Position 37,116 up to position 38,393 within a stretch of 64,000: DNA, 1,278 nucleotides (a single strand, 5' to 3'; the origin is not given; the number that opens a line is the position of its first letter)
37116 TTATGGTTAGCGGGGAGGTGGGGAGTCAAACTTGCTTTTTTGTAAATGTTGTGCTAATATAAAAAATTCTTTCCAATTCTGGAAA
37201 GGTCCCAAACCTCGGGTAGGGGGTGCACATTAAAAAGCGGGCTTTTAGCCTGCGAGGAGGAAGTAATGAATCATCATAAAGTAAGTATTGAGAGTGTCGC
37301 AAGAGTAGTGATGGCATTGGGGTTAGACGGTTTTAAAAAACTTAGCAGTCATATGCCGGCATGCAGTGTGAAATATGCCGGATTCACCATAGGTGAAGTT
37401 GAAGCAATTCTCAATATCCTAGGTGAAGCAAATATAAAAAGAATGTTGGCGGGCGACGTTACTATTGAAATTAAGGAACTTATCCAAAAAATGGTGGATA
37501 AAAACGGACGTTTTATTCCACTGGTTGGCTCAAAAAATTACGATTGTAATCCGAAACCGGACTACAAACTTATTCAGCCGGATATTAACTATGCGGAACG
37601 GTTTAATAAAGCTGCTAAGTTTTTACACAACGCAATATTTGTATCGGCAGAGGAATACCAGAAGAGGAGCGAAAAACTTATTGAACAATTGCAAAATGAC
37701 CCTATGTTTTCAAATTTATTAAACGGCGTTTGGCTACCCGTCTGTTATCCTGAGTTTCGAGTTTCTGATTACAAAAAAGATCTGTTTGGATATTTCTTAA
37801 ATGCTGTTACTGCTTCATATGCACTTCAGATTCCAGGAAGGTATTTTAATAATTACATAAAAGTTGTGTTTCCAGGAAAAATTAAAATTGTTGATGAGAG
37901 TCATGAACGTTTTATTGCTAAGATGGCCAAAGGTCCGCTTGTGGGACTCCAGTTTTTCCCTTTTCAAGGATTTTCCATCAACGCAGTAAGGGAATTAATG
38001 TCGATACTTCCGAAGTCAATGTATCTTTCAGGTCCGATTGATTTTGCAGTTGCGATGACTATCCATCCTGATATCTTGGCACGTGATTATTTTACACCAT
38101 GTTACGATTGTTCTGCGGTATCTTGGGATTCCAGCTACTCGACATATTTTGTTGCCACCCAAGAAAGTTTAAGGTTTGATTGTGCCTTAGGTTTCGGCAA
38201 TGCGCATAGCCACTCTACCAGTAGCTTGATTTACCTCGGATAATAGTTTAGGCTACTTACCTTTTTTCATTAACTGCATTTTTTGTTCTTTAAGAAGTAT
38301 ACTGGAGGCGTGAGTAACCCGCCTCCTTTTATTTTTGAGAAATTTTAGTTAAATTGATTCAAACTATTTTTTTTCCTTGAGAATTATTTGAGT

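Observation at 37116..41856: Accessory islet next to tRNA-Thr: orphan gene, XRE-ImmA switch, two envelope proteins and an IS200/IS605 element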

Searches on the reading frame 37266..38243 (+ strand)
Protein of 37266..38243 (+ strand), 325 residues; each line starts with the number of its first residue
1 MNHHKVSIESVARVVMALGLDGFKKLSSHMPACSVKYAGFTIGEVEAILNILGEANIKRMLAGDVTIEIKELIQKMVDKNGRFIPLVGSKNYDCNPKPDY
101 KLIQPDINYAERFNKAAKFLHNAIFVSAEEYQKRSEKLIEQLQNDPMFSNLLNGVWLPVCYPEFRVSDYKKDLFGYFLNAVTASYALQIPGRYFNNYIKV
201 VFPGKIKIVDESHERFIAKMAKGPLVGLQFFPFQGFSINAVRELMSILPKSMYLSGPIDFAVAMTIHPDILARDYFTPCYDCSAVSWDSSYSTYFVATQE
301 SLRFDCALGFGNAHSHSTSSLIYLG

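Call 4: search_protein_families(library=pfam, proteins=[window:37266-38243:+], max_evalue=0.1)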
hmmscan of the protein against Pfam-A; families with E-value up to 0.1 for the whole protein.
window:37266-38243:+ (325 aa): 0 families

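Call 5: search_protein_families(library=ncbifam, proteins=[window:37266-38243:+], max_evalue=0.1)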
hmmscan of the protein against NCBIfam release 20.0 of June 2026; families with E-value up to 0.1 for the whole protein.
window:37266-38243:+ (325 aa): 0 families

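Call 7: search_protein_families(library=padloc, proteins=[window:37266-38243:+], max_evalue=0.1)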
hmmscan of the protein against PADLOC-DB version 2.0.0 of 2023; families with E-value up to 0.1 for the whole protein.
window:37266-38243:+ (325 aa): 0 families

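Call 8: search_protein_families(library=phrogs, proteins=[window:37266-38243:+], max_evalue=0.1)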
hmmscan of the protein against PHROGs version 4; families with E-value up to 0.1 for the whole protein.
window:37266-38243:+ (325 aa): 0 families

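Call 11: find_homologous_proteins(query=window:37266-38243:+, max_evalue=0.001)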
Query window:37266-38243:+ (325 aa): 12 proteins with E <= 0.001 among 914 candidates.
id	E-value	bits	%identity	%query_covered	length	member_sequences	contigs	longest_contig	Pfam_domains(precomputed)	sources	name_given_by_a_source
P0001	1.3e-218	743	100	100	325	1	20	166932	-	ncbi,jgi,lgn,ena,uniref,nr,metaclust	ncbi:MAG: hypothetical protein US83_C0001G0090 [Candidatus Falkowbacteria bacterium GW2011_GWC2_38_2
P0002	1.4e-104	368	54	100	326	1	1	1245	-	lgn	-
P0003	7.9e-78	280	47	90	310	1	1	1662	-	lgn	-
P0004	3.7e-56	209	38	86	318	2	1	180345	-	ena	-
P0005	4.2e-54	202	40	88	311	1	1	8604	-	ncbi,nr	ncbi:MAG: hypothetical protein HY982_00045 [Candidatus Magasanikbacteria bacterium]|nr:hypothetical 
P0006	1.0e-53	201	40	80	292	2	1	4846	-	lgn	-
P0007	8.9e-51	191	38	91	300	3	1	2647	-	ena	-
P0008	1.7e-50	190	38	89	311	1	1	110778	-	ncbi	-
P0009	1.7e-49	187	39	78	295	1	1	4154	-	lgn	-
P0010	5.0e-49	185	39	91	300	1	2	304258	-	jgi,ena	-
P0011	2.4e-45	173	39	88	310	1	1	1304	-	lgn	-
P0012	1.3e-34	138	33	71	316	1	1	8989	-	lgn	-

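Call 12: find_encoding_contigs(protein=P0004, flank=8000, max_places=2)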
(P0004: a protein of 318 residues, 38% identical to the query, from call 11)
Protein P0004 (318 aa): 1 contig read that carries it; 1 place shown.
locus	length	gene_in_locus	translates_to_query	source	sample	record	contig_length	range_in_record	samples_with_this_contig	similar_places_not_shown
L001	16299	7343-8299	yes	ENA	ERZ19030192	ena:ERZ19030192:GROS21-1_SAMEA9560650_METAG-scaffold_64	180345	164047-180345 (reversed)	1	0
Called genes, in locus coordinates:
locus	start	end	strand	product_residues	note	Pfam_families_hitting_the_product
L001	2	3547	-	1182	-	?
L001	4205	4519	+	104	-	-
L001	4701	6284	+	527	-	PF06100:MCRA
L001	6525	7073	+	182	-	PF00072:Response_reg (weak)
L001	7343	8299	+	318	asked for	-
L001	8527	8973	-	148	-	-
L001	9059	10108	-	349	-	PF00438:S-AdoMet_synt_N, PF02772:S-AdoMet_synt_M, PF02773:S-AdoMet_synt_C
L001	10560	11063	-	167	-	-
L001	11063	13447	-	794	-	PF12708:Pect-lyase_RHGA_epim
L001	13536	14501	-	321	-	PF03773:ArsP_1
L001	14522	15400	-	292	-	PF01545:Cation_efflux, PF16916:ZT_dimer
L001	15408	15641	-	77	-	PF13192:Thioredoxin_3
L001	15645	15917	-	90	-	PF01022:HTH_5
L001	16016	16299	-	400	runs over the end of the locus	PF02417:Chromate_transp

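Call 13: find_encoding_contigs(protein=P0008, flank=8000, max_places=2)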
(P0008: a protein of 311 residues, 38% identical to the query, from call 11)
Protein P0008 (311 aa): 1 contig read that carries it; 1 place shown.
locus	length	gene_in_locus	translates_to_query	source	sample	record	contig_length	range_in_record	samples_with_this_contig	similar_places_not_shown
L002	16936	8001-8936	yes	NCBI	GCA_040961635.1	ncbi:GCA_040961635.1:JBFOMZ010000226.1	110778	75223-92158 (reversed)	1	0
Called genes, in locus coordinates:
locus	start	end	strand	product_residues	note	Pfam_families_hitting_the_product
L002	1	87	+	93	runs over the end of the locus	PF00861:Ribosomal_L18p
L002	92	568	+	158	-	PF00333:Ribosomal_S5, PF03719:Ribosomal_S5_C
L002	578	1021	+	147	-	PF00828:Ribosomal_L27A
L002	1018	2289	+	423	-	PF00344:SecY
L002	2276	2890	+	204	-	PF06414:Zeta_toxin (faint), PF00406:ADK, PF13207:AAA_17, PF13671:AAA_33 (faint)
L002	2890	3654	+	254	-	PF00557:Peptidase_M24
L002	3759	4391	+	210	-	-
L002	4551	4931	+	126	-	-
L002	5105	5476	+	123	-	PF03652:RuvX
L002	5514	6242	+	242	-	PF00535:Glycos_transf_2, PF10111:Glyco_tranf_2_2, PF13641:Glyco_tranf_2_3 (faint)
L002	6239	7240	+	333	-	PF01087:GalP_UDP_transf, PF01230:HIT (faint), PF16268:DUF4921, PF16285:DUF4931_N (weak), PF11969:DcpS_C (faint), PF02744:GalP_UDP_tr_C (weak)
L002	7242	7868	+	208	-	PF09335:VTT_dom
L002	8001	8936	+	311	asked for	-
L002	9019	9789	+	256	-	PF00121:TIM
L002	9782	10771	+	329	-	PF02618:YceG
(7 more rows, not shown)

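Call 14: find_encoding_contigs(protein=P0010, flank=8000, max_places=2)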
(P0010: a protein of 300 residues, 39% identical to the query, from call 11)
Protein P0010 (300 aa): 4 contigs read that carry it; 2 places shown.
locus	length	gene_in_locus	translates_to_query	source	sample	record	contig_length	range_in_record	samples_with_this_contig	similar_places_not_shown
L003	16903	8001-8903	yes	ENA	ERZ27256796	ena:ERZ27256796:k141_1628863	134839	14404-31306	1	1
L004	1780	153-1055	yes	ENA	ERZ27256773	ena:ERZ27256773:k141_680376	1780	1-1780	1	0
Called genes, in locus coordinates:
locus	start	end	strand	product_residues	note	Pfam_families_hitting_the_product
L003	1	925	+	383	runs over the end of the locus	-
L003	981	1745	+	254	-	-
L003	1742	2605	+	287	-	PF11899:DUF3419 (weak)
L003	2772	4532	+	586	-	PF01807:Zn_ribbon_DnaG, PF08275:DNAG_N, PF01751:Toprim, PF13155:Toprim_2, PF13362:Toprim_3 (weak), PF13662:Toprim_4, PF10410:DnaB_bind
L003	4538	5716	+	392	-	PF00140:Sigma70_r1_2, PF04542:Sigma70_r2, PF04539:Sigma70_r3, PF04545:Sigma70_r4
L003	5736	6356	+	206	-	-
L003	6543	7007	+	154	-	PF05168:HEPN (faint)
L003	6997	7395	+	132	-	-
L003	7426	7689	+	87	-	PF13783:DUF4177 (faint)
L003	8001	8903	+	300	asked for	-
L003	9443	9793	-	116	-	PF22296:bAvd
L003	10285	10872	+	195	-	PF00078:RVT_1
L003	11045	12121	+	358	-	PF00155:Aminotran_1_2, PF00266:Aminotran_5 (weak), PF04864:Alliinase_C (weak)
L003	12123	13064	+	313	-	PF10017:Methyltransf_33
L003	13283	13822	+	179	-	-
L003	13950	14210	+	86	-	PF12961:DUF3850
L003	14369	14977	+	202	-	-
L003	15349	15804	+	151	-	-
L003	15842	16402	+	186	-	-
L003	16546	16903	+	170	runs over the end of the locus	-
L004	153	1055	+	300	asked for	-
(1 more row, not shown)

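Call 30: predict_structure(alignment_id=A1)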
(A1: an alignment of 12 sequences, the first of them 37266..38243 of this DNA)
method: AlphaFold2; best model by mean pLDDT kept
length: 325 residues; sequences in the alignment: 12
mean_pLDDT: 70.5   pTM: 0.69
mean pLDDT of the five models: 70.5, 69.5, 64.2, 56.5, 45.3
residues with pLDDT >= 90: 71; 70-90: 106; 50-70: 85; < 50: 63
segments of 3 or more residues with pLDDT < 50: 1-10, 17-22, 29-44, 65-72, 284-290, 310-317
pLDDT, mean of each block of 10 residues (from residue 1): 37 49 50 37 49 59 47 66 69 53 85 95 92 96 86 90 89 90 91 80 61 82 92 72 71 74 90 64 48 74 71 47 73
secondary structure, 60 per line:
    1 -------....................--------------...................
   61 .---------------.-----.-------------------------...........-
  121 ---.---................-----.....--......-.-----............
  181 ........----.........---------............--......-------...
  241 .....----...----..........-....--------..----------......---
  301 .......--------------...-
elements in order: H8-27 H42-61 H109-119 H128-143 H149-153 E156-161 H169-188 E193-196 H197-201 H211-222 E225-230 H238-245 H257-266 H268-271 E292-297 E301-307 E322-324

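Call 37: fold_search(model_id=the predicted structure, library=pdb)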
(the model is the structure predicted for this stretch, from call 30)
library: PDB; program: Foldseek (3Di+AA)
matches with E <= 10: 38; with E <= 0.001: 0
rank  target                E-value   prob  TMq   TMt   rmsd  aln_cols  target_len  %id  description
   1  7qaj_B                3.1e+00  0.09  0.20  0.43   7.7       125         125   11  ZK002 with Anti-angiogenic and Anti-inflamamtory Properties (released 2023-06-14)
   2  9drt_E                3.1e+00  0.01  0.10  0.06  24.0       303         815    8  Crystal structure of the complex of M. tuberculosis PheRS with cognate precursor tRNA and fragment DDD00805735 (released 2025-06-04)
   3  7qaj_H                3.5e+00  0.08  0.20  0.44   7.7       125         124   11  ZK002 with Anti-angiogenic and Anti-inflamamtory Properties (released 2023-06-14)
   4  6xrw_C                4.0e+00  0.01  0.07  0.17  12.2        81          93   10  Chromosomal ParDE TA system from P. aeruginosa (released 2021-07-28)
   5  5cw7_P                4.2e+00  0.02  0.10  0.22  10.6        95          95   10  Crystal structure of the PaaA2-ParE2 antitoxin-toxin complex (released 2016-06-01)
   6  9dsx_E                4.2e+00  0.00  0.10  0.06  24.1       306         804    7  Crystal structure of the complex of M. tuberculosis PheRS with cognate precursor tRNA and fragment DDD00107555 (released 2025-06-04)
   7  1z47_A                4.7e+00  0.03  0.10  0.10   7.5        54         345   13  Structure of the ATPase subunit CysA of the putative sulfate ATP-binding cassette (ABC) transporter from Alicyclobacil (released 2005-06-07)
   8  5cw7_F                5.0e+00  0.02  0.09  0.22   8.9        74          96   14  Crystal structure of the PaaA2-ParE2 antitoxin-toxin complex (released 2016-06-01)
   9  1oxs                  5.3e+00  0.01  0.11  0.10  14.1       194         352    8  Crystal structure of GlcV, the ABC-ATPase of the glucose ABC transporter from Sulfolobus solfataricus (released 2003-06-17)
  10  8csu_7                5.7e+00  0.01  0.14  0.11  21.2       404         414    8  Human mitochondrial small subunit assembly intermediate (State C*) (released 2022-12-14)
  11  3jcs_k                6.4e+00  0.04  0.10  0.38   7.2        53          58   11  2.8 Angstrom cryo-EM structure of the large ribosomal subunit from the eukaryotic parasite Leishmania (released 2016-07-20)
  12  5x51_H                6.8e+00  0.01  0.09  0.19  15.2       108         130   18  RNA Polymerase II from Komagataella Pastoris (Type-3 crystal) (released 2017-05-17)
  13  6htw_B                6.8e+00  0.00  0.06  0.05  24.1       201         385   11  Crystal structure of an ancient sequence-reconstructed Elongation factor Tu (node 184) (released 2019-10-23)
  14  8ip8_NB               7.2e+00  0.03  0.10  0.35   4.5        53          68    9  Wheat 80S ribosome stalled on AUG-Stop boron dependently (released 2024-02-21)
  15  5nkk_D                7.2e+00  0.01  0.06  0.08   7.9        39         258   13  SMG8-SMG9 complex GDP bound (released 2017-04-19)
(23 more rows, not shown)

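Call 48: search_protein_representatives(alignment_id=A1)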
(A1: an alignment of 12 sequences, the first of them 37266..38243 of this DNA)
Query: 12 sequences, 299 profile positions. Proteins with E-value up to 0.001 (for the whole library): 591; up to 1e-10: 513; up to 1e-30: 356. The best 150 are listed.
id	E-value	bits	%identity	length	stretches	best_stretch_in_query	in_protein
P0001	1.8e-125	434.5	-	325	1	1-299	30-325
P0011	2.7e-125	433.8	-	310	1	4-299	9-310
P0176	5.7e-117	406.5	-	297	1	6-299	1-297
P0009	1.7e-115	401.7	-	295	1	1-299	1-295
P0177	7.5e-111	386.4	-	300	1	6-299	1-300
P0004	9.9e-110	382.8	-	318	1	17-299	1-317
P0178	8.5e-105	366.6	-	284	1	16-299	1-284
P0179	2.2e-104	365.2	-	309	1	12-299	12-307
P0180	2.3e-104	365.1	-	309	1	8-299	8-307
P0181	2.6e-102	358.4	-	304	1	9-299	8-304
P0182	4.4e-102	357.6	-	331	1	3-298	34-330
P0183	4.5e-102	357.6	-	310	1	11-299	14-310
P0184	7.8e-99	347.0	-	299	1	8-297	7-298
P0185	8.1e-97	340.4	-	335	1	41-299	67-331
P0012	6.0e-96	337.5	-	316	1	2-299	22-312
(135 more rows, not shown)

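Call 50: find_encoding_contigs(protein=P0005, flank=8000, max_places=2)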
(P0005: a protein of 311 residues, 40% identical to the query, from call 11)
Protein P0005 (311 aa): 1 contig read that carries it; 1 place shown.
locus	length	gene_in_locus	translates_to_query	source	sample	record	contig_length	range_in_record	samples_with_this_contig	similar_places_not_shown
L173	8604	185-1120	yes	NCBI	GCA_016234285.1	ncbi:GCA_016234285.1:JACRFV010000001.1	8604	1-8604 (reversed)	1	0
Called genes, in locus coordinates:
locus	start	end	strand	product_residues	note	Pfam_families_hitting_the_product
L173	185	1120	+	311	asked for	-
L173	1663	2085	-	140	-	PF22296:bAvd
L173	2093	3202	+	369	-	PF00078:RVT_1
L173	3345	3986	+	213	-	PF02397:Bac_transf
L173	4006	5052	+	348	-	PF00437:T2SSE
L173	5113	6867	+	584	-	PF03717:PBP_dimer, PF00905:Transpeptidase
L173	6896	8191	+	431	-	PF08245:Mur_ligase_M, PF02875:Mur_ligase_C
